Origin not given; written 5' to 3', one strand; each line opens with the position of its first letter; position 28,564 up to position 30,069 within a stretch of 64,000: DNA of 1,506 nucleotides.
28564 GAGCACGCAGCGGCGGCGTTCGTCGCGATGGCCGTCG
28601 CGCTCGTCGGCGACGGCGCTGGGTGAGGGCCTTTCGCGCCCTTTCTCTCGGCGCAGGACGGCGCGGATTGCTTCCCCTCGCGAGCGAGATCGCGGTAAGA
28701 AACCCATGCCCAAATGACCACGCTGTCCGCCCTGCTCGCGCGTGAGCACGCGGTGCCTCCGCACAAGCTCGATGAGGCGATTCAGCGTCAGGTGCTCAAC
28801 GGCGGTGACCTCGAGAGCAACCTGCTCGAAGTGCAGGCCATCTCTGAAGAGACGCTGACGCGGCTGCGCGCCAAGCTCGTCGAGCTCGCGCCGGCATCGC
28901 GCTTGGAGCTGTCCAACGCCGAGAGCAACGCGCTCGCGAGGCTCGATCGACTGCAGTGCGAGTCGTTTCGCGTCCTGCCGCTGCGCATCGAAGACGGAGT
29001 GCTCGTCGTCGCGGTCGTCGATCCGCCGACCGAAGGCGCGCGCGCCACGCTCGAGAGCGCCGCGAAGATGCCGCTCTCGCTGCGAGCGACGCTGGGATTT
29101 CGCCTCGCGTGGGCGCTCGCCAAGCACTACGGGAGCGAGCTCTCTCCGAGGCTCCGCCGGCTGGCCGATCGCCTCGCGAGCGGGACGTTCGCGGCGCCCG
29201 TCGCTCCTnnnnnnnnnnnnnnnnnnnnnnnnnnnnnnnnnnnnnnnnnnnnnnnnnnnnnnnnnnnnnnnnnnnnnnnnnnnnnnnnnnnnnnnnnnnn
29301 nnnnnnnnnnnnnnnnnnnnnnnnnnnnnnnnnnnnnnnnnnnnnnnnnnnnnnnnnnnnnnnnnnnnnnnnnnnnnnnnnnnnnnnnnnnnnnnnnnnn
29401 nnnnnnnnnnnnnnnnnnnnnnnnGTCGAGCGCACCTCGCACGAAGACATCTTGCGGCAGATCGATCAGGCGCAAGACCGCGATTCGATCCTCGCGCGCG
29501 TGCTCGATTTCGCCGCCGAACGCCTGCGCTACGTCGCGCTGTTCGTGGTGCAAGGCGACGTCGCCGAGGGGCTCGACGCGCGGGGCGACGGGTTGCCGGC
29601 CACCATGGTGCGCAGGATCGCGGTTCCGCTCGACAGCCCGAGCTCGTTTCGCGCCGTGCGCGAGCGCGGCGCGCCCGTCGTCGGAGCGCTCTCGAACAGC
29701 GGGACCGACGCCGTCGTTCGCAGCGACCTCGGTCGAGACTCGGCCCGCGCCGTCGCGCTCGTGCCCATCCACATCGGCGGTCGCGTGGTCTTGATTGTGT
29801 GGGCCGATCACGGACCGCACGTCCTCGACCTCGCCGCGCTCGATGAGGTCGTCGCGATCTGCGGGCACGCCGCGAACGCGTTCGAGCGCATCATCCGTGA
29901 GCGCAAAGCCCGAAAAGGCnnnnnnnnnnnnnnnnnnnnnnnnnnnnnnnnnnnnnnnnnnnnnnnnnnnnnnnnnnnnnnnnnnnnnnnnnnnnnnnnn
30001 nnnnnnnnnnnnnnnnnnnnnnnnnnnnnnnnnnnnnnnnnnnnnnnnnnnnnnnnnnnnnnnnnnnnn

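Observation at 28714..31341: GspE-N (MshEN-like) + GAF + HEAT-repeat protein: candidate c-di-GMP-responsive regulator of unknown output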

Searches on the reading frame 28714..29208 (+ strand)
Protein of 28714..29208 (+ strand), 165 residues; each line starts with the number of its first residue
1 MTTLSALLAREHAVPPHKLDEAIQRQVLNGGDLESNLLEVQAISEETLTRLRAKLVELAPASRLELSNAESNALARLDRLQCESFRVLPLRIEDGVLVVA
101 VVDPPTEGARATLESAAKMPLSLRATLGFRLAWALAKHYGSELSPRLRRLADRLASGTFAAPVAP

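Call 27: search_solved_structures(query=A3, max_evalue=10, show_alignments=5)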
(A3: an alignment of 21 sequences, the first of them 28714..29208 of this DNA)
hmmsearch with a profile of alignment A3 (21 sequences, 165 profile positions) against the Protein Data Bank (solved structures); distinct sequences matched with E-value up to 10: 19.
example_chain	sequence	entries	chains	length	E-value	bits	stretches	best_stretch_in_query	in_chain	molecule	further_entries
6f8l_G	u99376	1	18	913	1.1e-32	116.5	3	4-148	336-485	Type IV pilus assembly protein PilF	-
3jc8_Ba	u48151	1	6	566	2.5e-18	69.9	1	4-140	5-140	Type IV-A pilus assembly ATPase PilB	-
5zfr_A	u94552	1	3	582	4e-14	56.2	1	2-141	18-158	Type IV pilus biogenesis ATPase PilB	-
6olj_C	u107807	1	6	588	1e-13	54.8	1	2-141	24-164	Type IV pilus biogenesis ATPase PilB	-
5tsg_B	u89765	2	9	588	1e-13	54.8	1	2-141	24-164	Type IV pilus biogenesis ATPase PilB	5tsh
6ejf_G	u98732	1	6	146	3.1e-12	50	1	4-137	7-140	Type IV pilus assembly protein PilF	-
9g1w_A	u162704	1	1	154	2e-11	47.4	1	4-139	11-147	Type IV pilus assembly ATPase PilB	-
5htl_A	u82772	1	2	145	7.7e-09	39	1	3-114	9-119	MSHA biogenesis protein MshE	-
6ejf_J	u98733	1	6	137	1.2e-08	38.4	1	4-113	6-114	Type IV pilus assembly protein PilF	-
8pdk_A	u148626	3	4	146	1.5e-08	38.1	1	4-113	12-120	c-di-GMP binding domain of the ATPase enzyme PilF | ATP-binding motif-containing protein pilF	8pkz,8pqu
8pe0_A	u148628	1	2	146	1.7e-08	37.9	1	4-113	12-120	c-di-GMP binding domain of the ATPase enzyme PilF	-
8pfa_A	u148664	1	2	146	1.9e-08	37.8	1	4-113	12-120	c-di-GMP binding domain of the ATPase enzyme PilF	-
9glg_A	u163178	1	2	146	2.4e-08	37.4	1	4-113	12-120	ATP-binding motif-containing protein pilF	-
9gl5_A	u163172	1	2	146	2.4e-07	34.2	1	4-113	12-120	ATP-binding motif-containing protein pilF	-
7lko_B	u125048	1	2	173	2.6e-05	27.5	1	43-123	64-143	Pilus biogenesis protein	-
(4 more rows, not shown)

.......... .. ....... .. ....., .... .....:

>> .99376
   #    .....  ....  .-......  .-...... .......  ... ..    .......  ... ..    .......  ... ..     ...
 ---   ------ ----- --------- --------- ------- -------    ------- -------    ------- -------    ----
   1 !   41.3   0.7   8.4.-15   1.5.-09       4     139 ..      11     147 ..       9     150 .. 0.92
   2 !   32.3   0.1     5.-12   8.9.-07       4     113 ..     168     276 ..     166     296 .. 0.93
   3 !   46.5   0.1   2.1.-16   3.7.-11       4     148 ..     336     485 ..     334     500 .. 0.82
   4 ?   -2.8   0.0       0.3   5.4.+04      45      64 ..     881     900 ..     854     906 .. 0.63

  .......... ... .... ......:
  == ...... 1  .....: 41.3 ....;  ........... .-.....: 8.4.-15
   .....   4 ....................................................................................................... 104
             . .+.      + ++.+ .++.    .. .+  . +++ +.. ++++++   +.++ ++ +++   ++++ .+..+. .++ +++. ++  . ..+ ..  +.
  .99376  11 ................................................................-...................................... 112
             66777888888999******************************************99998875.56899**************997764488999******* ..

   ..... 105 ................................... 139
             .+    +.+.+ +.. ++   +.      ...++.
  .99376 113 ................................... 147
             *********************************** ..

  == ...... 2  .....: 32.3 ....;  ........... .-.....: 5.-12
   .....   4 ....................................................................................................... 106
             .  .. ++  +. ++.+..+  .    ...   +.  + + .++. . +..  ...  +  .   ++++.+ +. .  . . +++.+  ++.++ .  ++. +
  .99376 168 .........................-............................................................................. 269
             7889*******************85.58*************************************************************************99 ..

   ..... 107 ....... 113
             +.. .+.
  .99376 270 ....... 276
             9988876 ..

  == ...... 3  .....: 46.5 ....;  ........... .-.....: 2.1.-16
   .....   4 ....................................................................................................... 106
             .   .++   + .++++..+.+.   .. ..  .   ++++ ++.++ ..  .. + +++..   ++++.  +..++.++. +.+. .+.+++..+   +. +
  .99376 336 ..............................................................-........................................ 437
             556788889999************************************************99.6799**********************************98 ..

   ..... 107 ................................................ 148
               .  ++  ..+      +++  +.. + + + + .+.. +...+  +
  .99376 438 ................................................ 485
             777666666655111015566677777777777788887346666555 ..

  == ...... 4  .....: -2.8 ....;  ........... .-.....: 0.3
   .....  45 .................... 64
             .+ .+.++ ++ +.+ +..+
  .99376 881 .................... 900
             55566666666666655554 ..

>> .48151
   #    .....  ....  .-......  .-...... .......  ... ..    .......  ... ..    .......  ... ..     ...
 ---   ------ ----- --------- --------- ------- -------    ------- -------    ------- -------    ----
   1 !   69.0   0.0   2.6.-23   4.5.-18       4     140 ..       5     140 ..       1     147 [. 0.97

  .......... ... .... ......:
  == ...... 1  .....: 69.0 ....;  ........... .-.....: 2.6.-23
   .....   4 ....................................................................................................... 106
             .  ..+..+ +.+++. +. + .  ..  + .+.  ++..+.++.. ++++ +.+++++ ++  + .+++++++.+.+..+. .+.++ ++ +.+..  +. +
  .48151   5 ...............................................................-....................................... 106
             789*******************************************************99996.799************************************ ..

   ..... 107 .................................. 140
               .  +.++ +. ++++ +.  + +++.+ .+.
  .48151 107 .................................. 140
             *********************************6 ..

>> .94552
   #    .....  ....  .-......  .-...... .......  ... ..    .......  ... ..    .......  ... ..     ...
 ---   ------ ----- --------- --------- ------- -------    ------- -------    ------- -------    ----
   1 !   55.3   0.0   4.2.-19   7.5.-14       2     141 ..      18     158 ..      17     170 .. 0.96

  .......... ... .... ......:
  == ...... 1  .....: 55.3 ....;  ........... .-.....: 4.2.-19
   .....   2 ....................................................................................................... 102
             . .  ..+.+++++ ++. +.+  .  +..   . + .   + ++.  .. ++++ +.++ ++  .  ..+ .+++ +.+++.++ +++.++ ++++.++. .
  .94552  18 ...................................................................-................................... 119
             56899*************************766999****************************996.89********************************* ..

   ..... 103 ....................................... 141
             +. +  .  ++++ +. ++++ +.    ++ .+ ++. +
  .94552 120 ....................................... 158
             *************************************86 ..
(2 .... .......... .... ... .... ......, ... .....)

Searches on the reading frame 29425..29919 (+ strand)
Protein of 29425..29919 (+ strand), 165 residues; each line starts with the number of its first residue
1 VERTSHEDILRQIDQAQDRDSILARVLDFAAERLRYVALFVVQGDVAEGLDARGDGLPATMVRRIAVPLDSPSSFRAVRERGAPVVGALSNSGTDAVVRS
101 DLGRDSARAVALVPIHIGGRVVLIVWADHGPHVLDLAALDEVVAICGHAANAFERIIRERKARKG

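Call 17: search_solved_structures(query=A2, max_evalue=10, show_alignments=2)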
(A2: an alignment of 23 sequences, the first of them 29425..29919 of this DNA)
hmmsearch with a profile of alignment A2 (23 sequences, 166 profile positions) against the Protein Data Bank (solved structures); distinct sequences matched with E-value up to 10: 1.
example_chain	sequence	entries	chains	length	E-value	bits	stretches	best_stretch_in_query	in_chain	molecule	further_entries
3oov_A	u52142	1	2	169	0.00046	23.3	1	6-156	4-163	Methyl-accepting chemotaxis protein, putative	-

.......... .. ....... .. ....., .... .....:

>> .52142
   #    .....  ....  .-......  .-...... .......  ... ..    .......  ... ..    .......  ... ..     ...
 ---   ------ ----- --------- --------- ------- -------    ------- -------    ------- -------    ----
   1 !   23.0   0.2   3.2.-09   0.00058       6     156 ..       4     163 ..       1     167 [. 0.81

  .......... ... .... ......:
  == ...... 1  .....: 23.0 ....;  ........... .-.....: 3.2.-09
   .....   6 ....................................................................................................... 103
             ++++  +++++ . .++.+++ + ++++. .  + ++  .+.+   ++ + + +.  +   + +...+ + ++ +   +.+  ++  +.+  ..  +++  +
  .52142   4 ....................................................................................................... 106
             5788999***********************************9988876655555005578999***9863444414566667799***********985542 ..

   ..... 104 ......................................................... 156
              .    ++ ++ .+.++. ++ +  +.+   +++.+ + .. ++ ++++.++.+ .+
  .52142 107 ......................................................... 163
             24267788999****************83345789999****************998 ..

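Call 18: search_protein_families(library=pfam, alignment_id=A2, max_evalue=10)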
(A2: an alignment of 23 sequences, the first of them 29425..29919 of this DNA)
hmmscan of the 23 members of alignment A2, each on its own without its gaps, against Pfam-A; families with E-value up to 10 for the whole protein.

A. member 1, window:29425-29919:+ (165 aa): 3 families
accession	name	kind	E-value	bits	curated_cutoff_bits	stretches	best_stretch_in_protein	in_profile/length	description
PF13185.12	GAF_2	-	8.7e-06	26.4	28.6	1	16-154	1-136/136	GAF domain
PF13307.12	Helicase_C_2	-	0.037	14.5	25.3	1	9-74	40-100/170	Helicase C-terminal domain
PF01590.32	GAF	-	0.052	14.5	22.4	1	18-152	1-132/133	GAF domain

B. families by the number of members that match (of 23 scanned): 6 families
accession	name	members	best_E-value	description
PF13185.12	GAF_2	15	2.8e-06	GAF domain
PF01590.32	GAF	8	0.0042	GAF domain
PF13307.12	Helicase_C_2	7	0.03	Helicase C-terminal domain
PF07947.19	YhhN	1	0.11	YhhN family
PF11203.13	EccE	1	0.23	Putative type VII ESX secretion system translocon, EccE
PF16968.11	TadZ_N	1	0.49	Pilus assembly protein TadZ N-terminal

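Call 28: predict_structure(alignment_id=A2)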
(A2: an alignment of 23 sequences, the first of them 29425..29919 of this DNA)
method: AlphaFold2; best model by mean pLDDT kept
length: 165 residues; sequences in the alignment: 23
mean_pLDDT: 95.5   pTM: 0.90
mean pLDDT of the five models: 95.5, 95.3, 95.3, 95.1, 94.9
residues with pLDDT >= 90: 157; 70-90: 6; 50-70: 2; < 50: 0
segments of 3 or more residues with pLDDT < 50: none
pLDDT, mean of each block of 10 residues (from residue 1): 90 97 98 97 98 96 98 97 94 95 95 97 98 94 98 95 85
secondary structure, 60 per line:
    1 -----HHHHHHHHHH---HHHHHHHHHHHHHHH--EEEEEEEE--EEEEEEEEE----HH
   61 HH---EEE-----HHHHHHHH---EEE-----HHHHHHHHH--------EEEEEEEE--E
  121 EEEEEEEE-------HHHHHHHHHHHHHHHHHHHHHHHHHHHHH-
elements in order: H6-15 H19-33 E36-43 E46-54 H59-62 E66-68 H74-81 E85-87 H93-101 E110-117 E120-128 H136-164

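Call 34: fold_search(model_id=the predicted structure, library=pdb)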
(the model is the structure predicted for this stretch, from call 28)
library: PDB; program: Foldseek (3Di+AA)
matches with E <= 10: 1123; with E <= 0.001: 362
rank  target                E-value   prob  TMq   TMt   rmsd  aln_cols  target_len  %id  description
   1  5w10_D                4.6e-07  1.00  0.69  0.67   3.6       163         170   13  Lcd1 GAF domain in complex with cAMP ligand (released 2017-06-28)
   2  3ci6_B                4.8e-07  1.00  0.65  0.65   4.5       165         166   15  Crystal structure of the GAF domain from Acinetobacter phosphoenolpyruvate-protein phosphotransferase (released 2008-05-13)
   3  5w10_C                5.1e-07  1.00  0.70  0.68   3.4       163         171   13  Lcd1 GAF domain in complex with cAMP ligand (released 2017-06-28)
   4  3eea_A                5.5e-07  1.00  0.70  0.75   4.1       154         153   14  The crystal structure of the GAF domain/HD domain protein from Geobacter sulfurreducens (released 2008-11-04)
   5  5w10_B                5.5e-07  1.00  0.70  0.67   3.4       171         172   13  Lcd1 GAF domain in complex with cAMP ligand (released 2017-06-28)
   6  5mg1                  6.6e-07  1.00  0.65  0.25   7.1       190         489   14  Structure of the photosensory module of Deinococcus phytochrome by serial femtosecond X-ray crystallography (released 2017-02-22)
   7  9euy_A                7.9e-07  1.00  0.62  0.24   7.0       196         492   14  Cryo-EM structure of the full-length Pseudomonas aeruginosa bacteriophytochrome in its Pfr state (released 2024-09-04)
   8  5c5k_C                1.0e-06  1.00  0.69  0.27   7.4       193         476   14  Structure of the Pfr form of a canonical phytochrome (released 2016-02-17)
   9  3oov_B                1.1e-06  1.00  0.68  0.69   3.4       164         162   15  Crystal structure of a methyl-accepting chemotaxis protein, residues 122 to 287 (released 2010-09-08)
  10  5w10_A                1.1e-06  1.00  0.70  0.67   3.5       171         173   13  Lcd1 GAF domain in complex with cAMP ligand (released 2017-06-28)
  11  5lly_C                1.1e-06  1.00  0.73  0.27   5.1       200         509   12  Photosensory Module of Bacteriophytochrome linked Diguanylyl Cyclase from Idiomarina species A28L (released 2017-03-15)
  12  3g6o_A                1.2e-06  1.00  0.63  0.26   7.4       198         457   15  Crystal structure of P. aeruginosa bacteriophytochrome PaBphP photosensory core domain mutant Q188L (released 2009-09-22)
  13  3k2n_A                1.4e-06  1.00  0.66  0.63   4.4       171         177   13  The crystal structure of sigma-54-dependent transcriptional regulator domain from Chlorobium Tepidum TLS (released 2010-01-19)
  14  5c5k_B                1.5e-06  1.00  0.64  0.25   5.9       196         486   14  Structure of the Pfr form of a canonical phytochrome (released 2016-02-17)
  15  3c2w_G                1.5e-06  1.00  0.60  0.24   7.3       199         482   14  Crystal structure of the photosensory core domain of P. aeruginosa bacteriophytochrome PaBphP in the Pfr state (released 2008-09-23)
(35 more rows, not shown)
